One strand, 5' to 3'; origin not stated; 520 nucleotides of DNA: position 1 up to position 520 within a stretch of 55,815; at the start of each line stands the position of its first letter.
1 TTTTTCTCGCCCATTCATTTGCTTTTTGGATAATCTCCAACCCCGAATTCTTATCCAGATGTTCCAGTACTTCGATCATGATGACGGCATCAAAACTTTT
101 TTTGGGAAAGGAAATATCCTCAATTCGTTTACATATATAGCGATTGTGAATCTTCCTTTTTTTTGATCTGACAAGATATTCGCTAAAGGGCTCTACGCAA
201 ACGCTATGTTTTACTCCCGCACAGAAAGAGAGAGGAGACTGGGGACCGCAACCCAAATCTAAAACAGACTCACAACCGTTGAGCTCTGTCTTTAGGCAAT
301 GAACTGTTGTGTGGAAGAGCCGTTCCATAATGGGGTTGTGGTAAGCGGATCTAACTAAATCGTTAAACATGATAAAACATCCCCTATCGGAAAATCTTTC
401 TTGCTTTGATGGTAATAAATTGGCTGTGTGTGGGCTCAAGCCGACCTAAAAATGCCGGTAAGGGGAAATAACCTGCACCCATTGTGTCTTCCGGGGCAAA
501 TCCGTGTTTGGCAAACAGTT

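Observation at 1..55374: One continuous >55 kb same-strand glycosylation super-cluster: 38 predicted glycosyltransferases among 46 genes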

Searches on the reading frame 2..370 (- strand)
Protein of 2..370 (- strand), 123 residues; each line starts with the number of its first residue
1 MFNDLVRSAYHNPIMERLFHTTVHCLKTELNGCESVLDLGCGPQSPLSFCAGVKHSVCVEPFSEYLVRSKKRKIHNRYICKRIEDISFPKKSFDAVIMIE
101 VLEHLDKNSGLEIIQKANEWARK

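Call 7: search_protein_families(library=pfam, proteins=[window:2-370:-], max_evalue=0.01)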
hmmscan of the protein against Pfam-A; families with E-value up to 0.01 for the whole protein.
seq(123 aa): 4 families
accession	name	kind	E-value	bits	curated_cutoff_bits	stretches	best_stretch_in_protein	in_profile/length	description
PF08241.18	Methyltransf_11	-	6.1e-11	43.2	21.2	1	37-107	1-75/95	Methyltransferase domain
PF13649.12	Methyltransf_25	-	9.2e-09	36.3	27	1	36-120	1-92/97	Methyltransferase domain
PF13489.12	Methyltransf_23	-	3.8e-07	30.4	27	1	30-107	20-96/164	Methyltransferase domain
PF08242.18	Methyltransf_12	-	1.7e-05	25.9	30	1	37-112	1-86/98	Methyltransferase domain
